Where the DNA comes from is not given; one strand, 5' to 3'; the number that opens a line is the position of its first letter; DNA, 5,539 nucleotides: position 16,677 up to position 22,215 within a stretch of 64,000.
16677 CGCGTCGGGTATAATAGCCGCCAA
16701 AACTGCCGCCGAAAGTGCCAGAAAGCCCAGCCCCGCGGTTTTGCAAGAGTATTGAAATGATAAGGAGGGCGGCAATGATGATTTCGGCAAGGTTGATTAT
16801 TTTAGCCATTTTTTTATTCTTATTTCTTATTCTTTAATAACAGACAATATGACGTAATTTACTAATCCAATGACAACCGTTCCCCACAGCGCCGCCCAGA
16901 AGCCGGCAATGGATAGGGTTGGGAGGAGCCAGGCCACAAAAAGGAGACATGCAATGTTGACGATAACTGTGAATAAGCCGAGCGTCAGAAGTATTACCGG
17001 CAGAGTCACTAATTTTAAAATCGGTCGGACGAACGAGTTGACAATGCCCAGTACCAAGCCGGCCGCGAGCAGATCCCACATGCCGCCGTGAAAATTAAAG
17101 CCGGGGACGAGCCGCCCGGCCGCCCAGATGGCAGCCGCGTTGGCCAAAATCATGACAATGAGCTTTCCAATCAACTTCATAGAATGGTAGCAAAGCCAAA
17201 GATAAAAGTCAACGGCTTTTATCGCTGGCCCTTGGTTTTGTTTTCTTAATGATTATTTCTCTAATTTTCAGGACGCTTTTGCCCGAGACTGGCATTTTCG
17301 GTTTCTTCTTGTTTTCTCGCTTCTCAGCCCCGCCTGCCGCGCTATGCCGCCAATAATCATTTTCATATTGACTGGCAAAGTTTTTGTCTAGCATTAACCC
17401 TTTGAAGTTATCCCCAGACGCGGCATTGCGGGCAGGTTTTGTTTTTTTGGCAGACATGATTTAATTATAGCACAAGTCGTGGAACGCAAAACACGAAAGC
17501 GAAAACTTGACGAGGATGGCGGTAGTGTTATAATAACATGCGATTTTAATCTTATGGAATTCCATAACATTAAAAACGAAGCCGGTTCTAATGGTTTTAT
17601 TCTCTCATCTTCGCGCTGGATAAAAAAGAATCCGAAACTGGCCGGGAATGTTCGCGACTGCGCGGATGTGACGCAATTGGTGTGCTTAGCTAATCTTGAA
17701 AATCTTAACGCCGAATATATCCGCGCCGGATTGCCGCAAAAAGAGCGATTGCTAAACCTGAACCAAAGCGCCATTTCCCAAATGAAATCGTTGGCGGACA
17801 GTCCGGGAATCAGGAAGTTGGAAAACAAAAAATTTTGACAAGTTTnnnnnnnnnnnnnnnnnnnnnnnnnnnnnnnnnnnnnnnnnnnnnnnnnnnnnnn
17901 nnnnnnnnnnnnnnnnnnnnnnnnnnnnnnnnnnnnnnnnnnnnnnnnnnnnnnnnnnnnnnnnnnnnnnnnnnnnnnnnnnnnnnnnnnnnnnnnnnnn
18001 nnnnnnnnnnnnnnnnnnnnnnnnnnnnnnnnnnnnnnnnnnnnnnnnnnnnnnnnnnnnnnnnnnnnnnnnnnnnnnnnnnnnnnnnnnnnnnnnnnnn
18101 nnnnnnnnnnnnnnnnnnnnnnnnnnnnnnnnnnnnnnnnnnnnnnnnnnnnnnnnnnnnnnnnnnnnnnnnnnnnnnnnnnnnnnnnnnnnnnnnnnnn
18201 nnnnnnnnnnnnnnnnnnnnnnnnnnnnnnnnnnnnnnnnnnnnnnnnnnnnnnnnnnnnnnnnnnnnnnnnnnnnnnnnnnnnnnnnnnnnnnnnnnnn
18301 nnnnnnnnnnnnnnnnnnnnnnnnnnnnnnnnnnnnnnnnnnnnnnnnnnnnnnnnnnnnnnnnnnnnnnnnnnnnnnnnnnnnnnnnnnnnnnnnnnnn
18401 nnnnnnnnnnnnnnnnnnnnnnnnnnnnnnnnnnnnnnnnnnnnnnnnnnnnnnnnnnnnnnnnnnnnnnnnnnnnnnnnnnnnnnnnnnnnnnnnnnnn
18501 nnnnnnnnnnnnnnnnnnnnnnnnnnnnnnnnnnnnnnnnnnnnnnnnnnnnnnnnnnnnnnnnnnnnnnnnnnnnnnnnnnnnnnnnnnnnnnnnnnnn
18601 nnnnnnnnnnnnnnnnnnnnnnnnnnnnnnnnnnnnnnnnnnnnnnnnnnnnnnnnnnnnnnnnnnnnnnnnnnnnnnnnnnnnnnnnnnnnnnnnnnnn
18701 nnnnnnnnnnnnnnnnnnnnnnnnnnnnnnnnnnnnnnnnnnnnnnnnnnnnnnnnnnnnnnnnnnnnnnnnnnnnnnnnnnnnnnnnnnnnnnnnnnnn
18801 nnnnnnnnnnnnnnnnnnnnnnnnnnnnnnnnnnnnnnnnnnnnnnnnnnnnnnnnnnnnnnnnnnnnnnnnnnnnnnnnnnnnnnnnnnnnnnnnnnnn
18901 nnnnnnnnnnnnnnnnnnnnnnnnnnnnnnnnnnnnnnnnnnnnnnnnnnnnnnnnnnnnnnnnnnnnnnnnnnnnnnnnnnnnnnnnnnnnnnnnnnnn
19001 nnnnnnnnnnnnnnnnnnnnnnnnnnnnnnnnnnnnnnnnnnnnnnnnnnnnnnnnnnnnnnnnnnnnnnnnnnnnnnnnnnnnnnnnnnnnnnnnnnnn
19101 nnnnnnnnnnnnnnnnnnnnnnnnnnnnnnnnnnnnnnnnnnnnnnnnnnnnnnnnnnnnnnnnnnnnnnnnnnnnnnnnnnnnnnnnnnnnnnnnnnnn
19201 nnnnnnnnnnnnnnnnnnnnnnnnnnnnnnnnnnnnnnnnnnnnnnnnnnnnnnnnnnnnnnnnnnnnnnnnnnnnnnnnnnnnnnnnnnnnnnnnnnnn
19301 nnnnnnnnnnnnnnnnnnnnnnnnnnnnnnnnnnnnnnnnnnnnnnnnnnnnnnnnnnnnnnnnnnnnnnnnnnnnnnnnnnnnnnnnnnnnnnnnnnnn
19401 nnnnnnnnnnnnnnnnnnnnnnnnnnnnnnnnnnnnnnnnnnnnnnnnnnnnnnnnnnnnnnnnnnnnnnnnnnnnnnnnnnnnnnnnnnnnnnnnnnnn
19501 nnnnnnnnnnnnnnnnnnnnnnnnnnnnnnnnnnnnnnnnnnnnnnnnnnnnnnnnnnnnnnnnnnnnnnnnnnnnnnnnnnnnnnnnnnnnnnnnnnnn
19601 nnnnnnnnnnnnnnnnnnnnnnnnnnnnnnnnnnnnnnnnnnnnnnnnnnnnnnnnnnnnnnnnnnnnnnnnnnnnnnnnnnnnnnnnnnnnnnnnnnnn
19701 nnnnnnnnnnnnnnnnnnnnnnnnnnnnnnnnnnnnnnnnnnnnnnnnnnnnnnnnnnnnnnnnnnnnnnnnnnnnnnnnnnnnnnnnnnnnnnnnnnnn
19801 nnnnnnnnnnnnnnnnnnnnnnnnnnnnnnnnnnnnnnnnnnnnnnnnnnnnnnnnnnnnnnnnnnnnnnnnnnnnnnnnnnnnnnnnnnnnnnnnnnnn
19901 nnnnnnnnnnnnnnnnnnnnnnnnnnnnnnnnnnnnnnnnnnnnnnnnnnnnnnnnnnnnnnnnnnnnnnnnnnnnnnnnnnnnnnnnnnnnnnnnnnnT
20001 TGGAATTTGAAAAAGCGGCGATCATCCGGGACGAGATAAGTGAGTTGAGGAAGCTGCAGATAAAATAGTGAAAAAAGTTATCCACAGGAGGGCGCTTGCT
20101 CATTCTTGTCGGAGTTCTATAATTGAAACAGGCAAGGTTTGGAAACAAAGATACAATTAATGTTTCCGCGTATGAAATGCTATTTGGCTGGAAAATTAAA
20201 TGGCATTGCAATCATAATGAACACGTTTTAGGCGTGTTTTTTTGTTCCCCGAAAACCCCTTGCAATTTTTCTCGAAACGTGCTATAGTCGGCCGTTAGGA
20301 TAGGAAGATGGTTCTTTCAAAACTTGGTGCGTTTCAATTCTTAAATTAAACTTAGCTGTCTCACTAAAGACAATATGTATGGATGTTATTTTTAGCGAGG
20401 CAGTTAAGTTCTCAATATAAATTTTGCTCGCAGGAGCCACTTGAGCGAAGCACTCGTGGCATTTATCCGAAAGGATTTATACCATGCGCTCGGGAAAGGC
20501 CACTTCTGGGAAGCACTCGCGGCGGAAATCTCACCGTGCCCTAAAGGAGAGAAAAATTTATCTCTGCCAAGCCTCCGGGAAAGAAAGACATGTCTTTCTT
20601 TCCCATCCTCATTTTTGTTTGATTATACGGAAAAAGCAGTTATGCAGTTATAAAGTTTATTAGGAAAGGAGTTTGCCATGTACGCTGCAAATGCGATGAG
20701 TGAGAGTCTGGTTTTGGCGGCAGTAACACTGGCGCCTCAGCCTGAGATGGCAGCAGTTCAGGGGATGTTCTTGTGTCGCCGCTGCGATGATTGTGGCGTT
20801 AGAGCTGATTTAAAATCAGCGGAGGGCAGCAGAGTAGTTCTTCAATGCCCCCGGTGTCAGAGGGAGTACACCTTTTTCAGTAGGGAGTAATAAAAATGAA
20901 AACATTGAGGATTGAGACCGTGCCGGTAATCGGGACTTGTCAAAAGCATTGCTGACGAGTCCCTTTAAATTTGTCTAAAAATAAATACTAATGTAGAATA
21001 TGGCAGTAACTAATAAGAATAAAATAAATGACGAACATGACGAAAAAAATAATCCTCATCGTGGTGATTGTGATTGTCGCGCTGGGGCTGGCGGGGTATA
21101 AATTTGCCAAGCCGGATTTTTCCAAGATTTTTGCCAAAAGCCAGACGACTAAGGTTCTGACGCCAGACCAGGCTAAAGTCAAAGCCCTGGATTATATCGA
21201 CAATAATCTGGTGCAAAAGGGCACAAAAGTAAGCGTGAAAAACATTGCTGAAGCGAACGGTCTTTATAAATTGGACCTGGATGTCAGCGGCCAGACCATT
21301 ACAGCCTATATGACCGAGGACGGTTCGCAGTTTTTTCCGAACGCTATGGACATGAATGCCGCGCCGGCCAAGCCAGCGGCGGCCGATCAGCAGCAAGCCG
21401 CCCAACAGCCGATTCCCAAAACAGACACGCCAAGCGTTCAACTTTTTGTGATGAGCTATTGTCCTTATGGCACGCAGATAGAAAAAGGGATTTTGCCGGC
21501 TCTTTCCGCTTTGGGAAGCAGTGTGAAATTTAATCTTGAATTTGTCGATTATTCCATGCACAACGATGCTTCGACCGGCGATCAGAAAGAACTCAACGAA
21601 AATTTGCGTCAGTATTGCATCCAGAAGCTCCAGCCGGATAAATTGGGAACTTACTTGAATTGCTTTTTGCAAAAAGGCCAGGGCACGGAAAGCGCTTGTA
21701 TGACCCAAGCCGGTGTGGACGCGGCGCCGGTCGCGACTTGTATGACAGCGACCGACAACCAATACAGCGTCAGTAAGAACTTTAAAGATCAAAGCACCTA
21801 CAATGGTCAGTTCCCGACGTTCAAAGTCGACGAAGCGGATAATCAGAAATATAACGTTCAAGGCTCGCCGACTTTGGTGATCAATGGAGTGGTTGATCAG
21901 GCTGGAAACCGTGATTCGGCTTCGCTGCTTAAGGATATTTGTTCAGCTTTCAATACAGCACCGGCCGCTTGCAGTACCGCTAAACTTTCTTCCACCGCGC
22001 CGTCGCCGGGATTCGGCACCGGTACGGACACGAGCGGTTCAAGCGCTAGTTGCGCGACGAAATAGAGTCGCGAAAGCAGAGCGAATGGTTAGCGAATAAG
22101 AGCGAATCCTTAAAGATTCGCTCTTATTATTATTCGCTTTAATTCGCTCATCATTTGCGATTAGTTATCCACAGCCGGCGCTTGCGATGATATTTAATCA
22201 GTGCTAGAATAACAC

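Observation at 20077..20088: A 12-mer containing a perfect DnaA box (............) recurs three times at intergenic sites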

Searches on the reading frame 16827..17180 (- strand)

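Call 61: search_protein_families(library=pfam, proteins=[window:16827-17180:-], max_evalue=0.01)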
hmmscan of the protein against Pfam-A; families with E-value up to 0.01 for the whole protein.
window:16827-17180:- (117 aa): 1 family
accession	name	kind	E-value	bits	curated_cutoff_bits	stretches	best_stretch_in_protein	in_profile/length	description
PF04020.18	Phage_holin_4_2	-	1.2e-27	97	28.8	1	6-110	2-105/105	Mycobacterial 4 TMS phage holin, superfamily IV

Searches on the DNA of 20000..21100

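Call 48: search_rna_families(source=window, start=20000, end=21100, threshold=evalue, max_evalue=5)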
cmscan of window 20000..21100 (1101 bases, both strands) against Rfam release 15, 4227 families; matches with E-value up to 5: 7.
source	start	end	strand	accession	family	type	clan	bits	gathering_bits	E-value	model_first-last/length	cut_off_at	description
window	20572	20645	+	RF04348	Plastid-psbM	Cis-reg;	-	21.7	52.7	3.1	1-79/79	no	Plastid-psbM 3UTR RNA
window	20351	20408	+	RF00366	mir-BHRF1-2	Gene; miRNA;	-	19.7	87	1.4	1-65/65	no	mir-BHRF1-2 microRNA precursor family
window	20565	20649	+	RF01659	ceN86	Gene; snRNA; snoRNA; CD-box;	-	18.8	40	1.2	1-124/124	no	Caenorhabditis snoRNA ceN86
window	20690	20748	+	RF00295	snoTBR7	Gene; snRNA; snoRNA; CD-box;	-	15.6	45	3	1-75/75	no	Small nucleolar RNA TBR7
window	20356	20403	+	RF04149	MIR447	Gene; miRNA;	-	15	200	2.9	1-236/236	no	MIR447 microRNA precursor family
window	20550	20601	-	RF02931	Bacilli-1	Gene; sRNA;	-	14.8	55.6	3.1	1-65/65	no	Bacilli-1 RNA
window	20553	20605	+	RF01952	SOX2OT_exon2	Gene; lncRNA;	-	13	45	4.1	1-69/69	no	SOX2 overlapping transcript exon 2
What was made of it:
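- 20130..20243 (+): Candidate ~110-nt small RNA ending in an intrinsic terminator (20219-20243). No Rfam match (call 48).
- Tried and rejected: A permissive search of 20000-21100 finds nothing credible (call 48).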

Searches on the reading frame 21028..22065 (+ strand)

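Call 11: search_protein_families(library=ncbifam, proteins=[window:21028-22065:+], max_evalue=0.00001)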
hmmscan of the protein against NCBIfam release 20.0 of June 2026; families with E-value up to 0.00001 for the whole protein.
window:21028-22065:+ (345 aa): 0 families

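Call 61: search_protein_families(library=pfam, proteins=[window:21028-22065:+], max_evalue=0.01)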
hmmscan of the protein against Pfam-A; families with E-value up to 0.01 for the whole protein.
window:21028-22065:+ (345 aa): 1 family
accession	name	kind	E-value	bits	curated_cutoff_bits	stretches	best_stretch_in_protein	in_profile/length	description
PF03227.22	GILT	-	0.0072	17.1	22.4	0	137-226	2-105/107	Gamma interferon inducible lysosomal thiol reductase (GILT)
